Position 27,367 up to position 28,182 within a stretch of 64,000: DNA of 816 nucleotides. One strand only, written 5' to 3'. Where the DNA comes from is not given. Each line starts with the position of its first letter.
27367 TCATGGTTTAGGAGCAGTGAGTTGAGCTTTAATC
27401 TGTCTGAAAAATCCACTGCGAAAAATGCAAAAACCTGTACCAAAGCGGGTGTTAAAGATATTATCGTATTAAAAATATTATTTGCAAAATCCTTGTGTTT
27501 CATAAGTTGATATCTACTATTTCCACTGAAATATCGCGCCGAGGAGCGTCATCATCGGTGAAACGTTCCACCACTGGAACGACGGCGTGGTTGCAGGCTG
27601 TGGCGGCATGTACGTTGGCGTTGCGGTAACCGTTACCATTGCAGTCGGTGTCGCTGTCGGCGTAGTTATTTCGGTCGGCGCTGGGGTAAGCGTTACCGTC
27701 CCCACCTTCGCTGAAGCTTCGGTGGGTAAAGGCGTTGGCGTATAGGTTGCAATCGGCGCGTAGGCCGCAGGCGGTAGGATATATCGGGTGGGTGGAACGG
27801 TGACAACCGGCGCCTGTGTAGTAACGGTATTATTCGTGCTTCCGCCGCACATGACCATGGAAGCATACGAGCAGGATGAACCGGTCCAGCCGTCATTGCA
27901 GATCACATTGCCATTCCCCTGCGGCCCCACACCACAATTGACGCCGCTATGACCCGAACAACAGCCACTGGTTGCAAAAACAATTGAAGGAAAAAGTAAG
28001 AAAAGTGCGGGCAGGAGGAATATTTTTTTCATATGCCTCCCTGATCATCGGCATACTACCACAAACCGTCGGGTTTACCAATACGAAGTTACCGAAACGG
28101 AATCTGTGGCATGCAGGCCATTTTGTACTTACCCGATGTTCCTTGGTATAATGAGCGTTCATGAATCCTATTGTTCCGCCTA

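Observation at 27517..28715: Secreted 10-Cys protein with a TP-rich stalk adjacent to a dedicated DsbB-like oxidase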

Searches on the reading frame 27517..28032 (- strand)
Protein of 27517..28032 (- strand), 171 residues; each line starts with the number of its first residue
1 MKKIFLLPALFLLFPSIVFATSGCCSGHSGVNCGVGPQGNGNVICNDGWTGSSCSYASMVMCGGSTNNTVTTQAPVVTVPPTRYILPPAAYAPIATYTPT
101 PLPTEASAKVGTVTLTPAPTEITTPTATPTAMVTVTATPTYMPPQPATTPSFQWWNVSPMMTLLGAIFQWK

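Call 4: search_protein_families(library=pfam, proteins=[window:27517-28032:-], max_evalue=0.1)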
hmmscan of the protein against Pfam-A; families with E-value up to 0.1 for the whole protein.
window:27517-28032:- (171 aa): 2 families
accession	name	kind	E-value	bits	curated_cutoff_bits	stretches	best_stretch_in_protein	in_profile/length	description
PF22257.2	GPR128_N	-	0.0088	16.6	27.2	1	40-70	4-32/81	GPR128, N-terminal domain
PF01414.25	DSL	-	0.024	15.3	24.2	1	40-56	29-45/46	Delta serrate ligand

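Call 5: search_protein_families(library=ncbifam, proteins=[window:27517-28032:-], max_evalue=0.1)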
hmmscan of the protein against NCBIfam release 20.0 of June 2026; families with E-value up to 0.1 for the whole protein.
window:27517-28032:- (171 aa): 0 families

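Call 6: find_homologous_proteins(query=window:27517-28032:-, max_evalue=0.01)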
Query window:27517-28032:- (171 aa): 47 proteins with E <= 0.01 among 1225 candidates.
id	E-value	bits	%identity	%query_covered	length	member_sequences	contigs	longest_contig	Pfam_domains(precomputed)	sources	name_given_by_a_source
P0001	3.4e-107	374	100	100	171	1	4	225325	-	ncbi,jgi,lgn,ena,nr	ncbi:MAG TPA: hypothetical protein VMR81_00860 [Patescibacteria group bacterium]|jgi:hypothetical pr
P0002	3.3e-47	178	54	100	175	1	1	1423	-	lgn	-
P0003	2.3e-43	166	73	71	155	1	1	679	-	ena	-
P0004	3.2e-43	166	49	100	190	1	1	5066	-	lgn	-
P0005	4.2e-43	165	43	100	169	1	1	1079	-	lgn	-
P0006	2.1e-40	156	51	100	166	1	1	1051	-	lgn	-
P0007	6.4e-40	155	40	100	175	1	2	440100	-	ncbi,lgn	-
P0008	2.6e-39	153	50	100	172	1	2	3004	-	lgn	-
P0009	6.6e-39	151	41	100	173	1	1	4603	-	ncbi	-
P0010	1.5e-33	134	48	94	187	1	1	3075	-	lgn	-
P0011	6.4e-32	129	64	51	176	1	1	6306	-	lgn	-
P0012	9.5e-30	122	69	46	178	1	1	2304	-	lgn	-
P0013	2.0e-29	121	61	50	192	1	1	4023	-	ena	-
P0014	1.2e-27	115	44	83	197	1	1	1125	-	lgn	-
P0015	1.3e-27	115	53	73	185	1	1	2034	-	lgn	-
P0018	3.1e-27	113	64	42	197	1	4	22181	-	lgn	-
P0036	6.7e-23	99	46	85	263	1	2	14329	-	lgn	-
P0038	2.1e-21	94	50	55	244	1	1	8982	-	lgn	-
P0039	2.5e-20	91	42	85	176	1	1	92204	-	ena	-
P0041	5.6e-15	74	58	44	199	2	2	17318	-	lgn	-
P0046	7.5e-13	67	71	30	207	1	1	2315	PF13280.13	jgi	jgi:hypothetical protein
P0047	1.1e-4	40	35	100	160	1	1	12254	-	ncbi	-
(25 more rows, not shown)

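Call 10: search_protein_families(library=pfam, proteins=[P0047, P0041], max_evalue=0.01)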
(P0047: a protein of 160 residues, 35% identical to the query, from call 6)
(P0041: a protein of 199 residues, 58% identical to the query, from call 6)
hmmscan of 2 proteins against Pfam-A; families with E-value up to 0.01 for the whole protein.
P0047 (160 aa): 0 families

P0041 (199 aa): 0 families

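Call 11: find_encoding_contigs(protein=P0007, flank=6000, max_places=2)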
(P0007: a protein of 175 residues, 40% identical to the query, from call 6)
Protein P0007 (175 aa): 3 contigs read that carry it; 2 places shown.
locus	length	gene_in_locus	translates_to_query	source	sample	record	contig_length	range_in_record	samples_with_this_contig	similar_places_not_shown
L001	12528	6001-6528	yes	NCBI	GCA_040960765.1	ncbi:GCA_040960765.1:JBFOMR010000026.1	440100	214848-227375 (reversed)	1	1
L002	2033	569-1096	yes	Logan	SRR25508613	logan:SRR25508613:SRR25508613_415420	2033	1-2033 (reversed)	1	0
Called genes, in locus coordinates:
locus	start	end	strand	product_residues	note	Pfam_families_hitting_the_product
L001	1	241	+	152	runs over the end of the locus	PF00961:LAGLIDADG_1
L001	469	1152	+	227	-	PF03161:LAGLIDADG_2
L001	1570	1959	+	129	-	-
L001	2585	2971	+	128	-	-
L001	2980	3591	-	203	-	PF13482:RNase_H_2, PF10108:DNA_pol_B_exo2 (faint)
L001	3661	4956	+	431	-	PF00349:Hexokinase_1, PF03727:Hexokinase_2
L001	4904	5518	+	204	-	-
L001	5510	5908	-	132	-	PF01641:SelR, PF24046:At4g08330 (faint)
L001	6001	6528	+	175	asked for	-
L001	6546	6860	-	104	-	-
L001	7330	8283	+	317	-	PF20903:SPL (weak), PF04055:Radical_SAM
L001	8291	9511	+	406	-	PF07690:MFS_1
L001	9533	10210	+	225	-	PF08713:DNA_alkylation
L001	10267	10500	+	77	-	-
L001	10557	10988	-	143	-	-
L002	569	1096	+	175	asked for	-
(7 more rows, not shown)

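Call 12: find_encoding_contigs(protein=P0039, flank=6000, max_places=2)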
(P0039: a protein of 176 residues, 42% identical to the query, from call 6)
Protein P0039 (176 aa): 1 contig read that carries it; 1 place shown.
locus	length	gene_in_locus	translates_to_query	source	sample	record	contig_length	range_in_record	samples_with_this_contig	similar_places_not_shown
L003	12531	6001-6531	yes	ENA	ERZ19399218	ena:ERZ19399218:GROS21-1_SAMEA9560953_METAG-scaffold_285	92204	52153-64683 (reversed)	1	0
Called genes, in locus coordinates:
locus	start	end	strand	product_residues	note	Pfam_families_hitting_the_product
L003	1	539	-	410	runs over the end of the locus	-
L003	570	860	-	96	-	-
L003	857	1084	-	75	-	-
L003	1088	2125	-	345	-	-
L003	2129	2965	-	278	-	PF22768:SPP1_Dit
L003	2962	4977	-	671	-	-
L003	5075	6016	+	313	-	-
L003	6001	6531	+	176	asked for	-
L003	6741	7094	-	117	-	-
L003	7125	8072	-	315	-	PF18906:Phage_tube_2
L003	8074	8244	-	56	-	-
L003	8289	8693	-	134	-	-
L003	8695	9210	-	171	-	PF04883:HK97-gp10_like (weak)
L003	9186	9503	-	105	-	-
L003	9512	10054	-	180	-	PF24163:HCP (weak)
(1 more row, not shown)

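Call 13: find_encoding_contigs(protein=P0018, flank=6000, max_places=2)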
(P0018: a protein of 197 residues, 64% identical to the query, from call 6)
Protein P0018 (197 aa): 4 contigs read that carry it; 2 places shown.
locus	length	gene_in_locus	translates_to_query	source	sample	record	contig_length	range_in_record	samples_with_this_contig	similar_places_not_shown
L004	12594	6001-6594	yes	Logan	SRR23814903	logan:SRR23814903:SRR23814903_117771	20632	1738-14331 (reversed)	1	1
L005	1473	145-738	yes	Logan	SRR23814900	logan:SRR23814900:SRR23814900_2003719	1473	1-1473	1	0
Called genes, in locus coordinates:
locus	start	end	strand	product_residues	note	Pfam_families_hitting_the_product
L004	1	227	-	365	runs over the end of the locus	PF01926:MMR_HSR1, PF02421:FeoB_N (weak), PF06071:YchF-GTPase_C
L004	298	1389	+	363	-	-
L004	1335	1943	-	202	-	-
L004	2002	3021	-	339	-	-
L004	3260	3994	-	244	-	-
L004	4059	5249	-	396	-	PF00817:IMS, PF11799:IMS_C, PF13438:DUF4113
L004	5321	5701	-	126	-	PF00717:Peptidase_S24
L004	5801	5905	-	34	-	-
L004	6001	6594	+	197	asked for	-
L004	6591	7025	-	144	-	-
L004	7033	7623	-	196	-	PF08241:Methyltransf_11, PF13649:Methyltransf_25 (faint)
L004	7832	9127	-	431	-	PF01071:GARS_A, PF02843:GARS_C (weak)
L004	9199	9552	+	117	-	-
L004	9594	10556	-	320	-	-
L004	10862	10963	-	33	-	-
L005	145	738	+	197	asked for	-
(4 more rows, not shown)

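Call 14: find_encoding_contigs(protein=P0047, flank=6000, max_places=2)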
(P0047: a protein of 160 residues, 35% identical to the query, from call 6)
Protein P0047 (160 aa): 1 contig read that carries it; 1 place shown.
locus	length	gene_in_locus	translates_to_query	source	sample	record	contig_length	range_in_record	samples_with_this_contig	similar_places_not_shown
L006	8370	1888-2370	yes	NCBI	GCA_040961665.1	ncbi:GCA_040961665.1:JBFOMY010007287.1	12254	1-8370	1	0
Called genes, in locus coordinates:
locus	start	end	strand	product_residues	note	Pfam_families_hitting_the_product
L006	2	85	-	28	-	?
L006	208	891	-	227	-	PF00535:Glycos_transf_2, PF13641:Glyco_tranf_2_3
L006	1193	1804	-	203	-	PF13482:RNase_H_2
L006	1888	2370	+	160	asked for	-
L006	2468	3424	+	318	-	PF18864:AbiTii, PF18742:DpnII-MboI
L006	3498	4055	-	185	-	PF02600:DsbB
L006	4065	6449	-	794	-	PF09586:YfhO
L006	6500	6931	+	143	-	PF00293:NUDIX, PF14815:NUDIX_4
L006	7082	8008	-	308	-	PF01073:3Beta_HSD, PF01370:Epimerase, PF02719:Polysacc_synt_2, PF04321:RmlD_sub_bind, PF07993:NAD_binding_4 (faint), PF08659:KR (faint), PF13460:NAD_binding_10, PF16363:GDP_Man_Dehyd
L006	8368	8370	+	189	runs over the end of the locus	PF06559:DCD_N (weak), PF22769:DCD, PF00692:dUTPase (weak)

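Call 17: search_protein_families(library=ncbifam, proteins=[P0047, P0041, P0046, P0036, P0038], max_evalue=1)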
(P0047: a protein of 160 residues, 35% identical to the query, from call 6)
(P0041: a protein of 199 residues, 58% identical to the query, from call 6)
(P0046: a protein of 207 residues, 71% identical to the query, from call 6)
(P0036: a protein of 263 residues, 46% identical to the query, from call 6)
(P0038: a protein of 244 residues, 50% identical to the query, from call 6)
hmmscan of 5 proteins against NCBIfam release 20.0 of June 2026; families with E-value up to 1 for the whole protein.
P0047 (160 aa): 3 families
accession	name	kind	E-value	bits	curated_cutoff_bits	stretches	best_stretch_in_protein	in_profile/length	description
NF033223.2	YHYH_alt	domain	6.8e-07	29.5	30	1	22-54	2-25/25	YHYH domain-containing protein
NF040486.1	SrfA_fam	subfamily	0.03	13.7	150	1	70-155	164-236/438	SrfA family protein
NF008153.0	PRK10905.1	equivalog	0.11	11.6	256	1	57-134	255-329/424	cell division protein DamX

P0041 (199 aa): 3 families
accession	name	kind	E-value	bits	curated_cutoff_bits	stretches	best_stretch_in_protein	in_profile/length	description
TIGR01167.1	LPXTG_anchor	domain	0.063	14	15.9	1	171-198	8-34/34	LPXTG cell wall anchor domain-containing protein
TIGR04200.2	targ_of_XrtJ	subfamily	0.067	13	40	1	6-28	6-28/57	PExPT-CTERM protein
NF007463.0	PRK10040.1-2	equivalog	0.64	9.9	93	1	3-51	1-47/58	hypothetical protein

P0046 (207 aa): 1 family
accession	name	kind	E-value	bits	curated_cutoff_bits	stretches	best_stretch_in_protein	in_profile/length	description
NF045771.1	MPN454_MG319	equivalog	0.012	16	60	1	76-162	12-94/133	MG319/MPN454 family protein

P0036 (263 aa): 0 families

P0038 (244 aa): 6 families
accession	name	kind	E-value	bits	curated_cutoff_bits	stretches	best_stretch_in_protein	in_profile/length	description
NF002708.1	PRK02515.1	equivalog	0.022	14.6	85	1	136-192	21-73/137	photosystem II complex extrinsic protein PsbU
TIGR01426.2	MGT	subfamily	0.064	12.2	260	1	130-201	135-204/393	macrolide family glycosyltransferase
NF041470.1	sec_prot_XpsN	equivalog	0.077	12.5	400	1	62-125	181-244/260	type II secretion system protein XpsN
NF043060.1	MAP_0585_fam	equivalog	0.15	12.1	170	1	58-164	13-166/319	MAP_0585 family protein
NF033884.1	conj_TraO_IncI1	equivalog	0.17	11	225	1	94-184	88-178/381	conjugal transfer protein TraO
NF047584.1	LIC11612_FN_binding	equivalog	0.6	9.8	260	1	90-236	96-229/323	LIC11612 family fibronectin-binding protein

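Call 25: predict_structure(alignment_id=A1)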
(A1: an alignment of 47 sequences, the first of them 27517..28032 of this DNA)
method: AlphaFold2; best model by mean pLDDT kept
length: 171 residues; sequences in the alignment: 47
mean_pLDDT: 59.5   pTM: 0.18
mean pLDDT of the five models: 59.5, 59.1, 58.1, 57.1, 55.4
residues with pLDDT >= 90: 0; 70-90: 47; 50-70: 74; < 50: 50
segments of 3 or more residues with pLDDT < 50: 15-24, 28-31, 42-44, 51-53, 57-75
pLDDT, mean of each block of 10 residues (from residue 1): 54 50 49 49 51 46 42 49 58 68 65 73 73 74 76 62 75 56
secondary structure, 60 per line:
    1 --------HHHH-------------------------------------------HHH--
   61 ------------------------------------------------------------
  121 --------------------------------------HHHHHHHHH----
elements in order: H9-12 H159-167

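Call 50: search_protein_families(library=pfam, proteins=[window:27517-28032:-, P0041], max_evalue=10)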
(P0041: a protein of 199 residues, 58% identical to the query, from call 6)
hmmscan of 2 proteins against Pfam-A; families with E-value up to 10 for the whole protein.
window:27517-28032:- (171 aa): 2 families
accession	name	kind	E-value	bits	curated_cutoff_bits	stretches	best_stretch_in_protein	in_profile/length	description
PF22257.2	GPR128_N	-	0.0088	16.6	27.2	1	40-70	4-32/81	GPR128, N-terminal domain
PF01414.25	DSL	-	0.024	15.3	24.2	1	40-56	29-45/46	Delta serrate ligand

P0041 (199 aa): 4 families
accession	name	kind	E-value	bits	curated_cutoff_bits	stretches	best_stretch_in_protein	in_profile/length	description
PF01414.25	DSL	-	0.034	14.9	24.2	1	32-55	24-44/46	Delta serrate ligand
PF09124.16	Endonuc-dimeris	-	0.076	13.6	22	1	133-153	25-45/54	T4 recombination endonuclease VII, dimerisation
PF01788.22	PsbJ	-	0.081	13.3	30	1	175-192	12-29/39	PsbJ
PF23106.1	EGF_Teneurin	-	0.25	11.9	24.3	1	24-55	3-28/30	Teneurin-like EGF domain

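Call 68: search_protein_families(library=pfam, alignment_id=A7, max_evalue=0.001)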
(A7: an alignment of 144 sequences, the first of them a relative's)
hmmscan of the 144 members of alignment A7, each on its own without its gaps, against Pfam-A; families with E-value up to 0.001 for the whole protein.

A. member 1, L001:3403-4953:+ (517 aa): 2 families
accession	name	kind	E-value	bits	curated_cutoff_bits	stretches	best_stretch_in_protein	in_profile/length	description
PF03727.22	Hexokinase_2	-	4.2e-19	69.3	24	1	310-512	2-241/242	Hexokinase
PF00349.27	Hexokinase_1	-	1e-09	38.9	24.3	1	112-306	15-199/201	Hexokinase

B. families by the number of members that match (of 144 scanned): 139 families (the first 25 are shown)
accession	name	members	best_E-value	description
PF00717.28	Peptidase_S24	3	3.3e-22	Peptidase S24-like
PF18857.6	LPD38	2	4e-50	Large polyvalent protein associated domain 38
PF13175.12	AAA_15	2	8.2e-30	AAA ATPase domain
PF00565.23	SNase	2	7.3e-17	Staphylococcal nuclease homologue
PF04055.27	Radical_SAM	2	1.4e-15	Radical SAM superfamily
PF13304.12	AAA_21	2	7e-15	AAA domain, putative AbiEii toxin, Type IV TA system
PF04851.21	ResIII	2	5.3e-12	Type III restriction enzyme, res subunit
PF07690.21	MFS_1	2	1.7e-11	Major Facilitator Superfamily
PF13476.12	AAA_23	2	3.6e-09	AAA domain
PF02463.25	SMC_N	2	6.5e-09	RecF/RecN/SMC N terminal domain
PF20903.3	SPL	2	1.7e-08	Spore photoproduct lyase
PF13401.12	AAA_22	2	8.1e-07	AAA domain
PF07505.17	DUF5131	2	8.9e-05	Protein of unknown function (DUF5131)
PF00224.27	PK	1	4.7e-91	Pyruvate kinase, barrel domain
PF09848.15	SLFN-g3_helicase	1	2.2e-86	Schlafen group 3, DNA/RNA helicase domain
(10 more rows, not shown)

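Call 85: search_protein_families(library=phrogs, proteins=[window:27517-28032:-, P0039, P0047], max_evalue=0.01)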
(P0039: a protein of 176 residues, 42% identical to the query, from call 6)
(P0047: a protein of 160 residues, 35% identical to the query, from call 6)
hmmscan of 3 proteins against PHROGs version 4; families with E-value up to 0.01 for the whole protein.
window:27517-28032:- (171 aa): 0 families

P0039 (176 aa): 1 family
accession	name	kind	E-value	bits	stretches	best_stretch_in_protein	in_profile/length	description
phrog_6000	-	unknown function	0.0077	17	0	11-55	6-47/56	-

P0047 (160 aa): 1 family
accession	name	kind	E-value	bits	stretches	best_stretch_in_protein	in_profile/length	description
phrog_15511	-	unknown function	0.00021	21.5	1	68-134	208-271/511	-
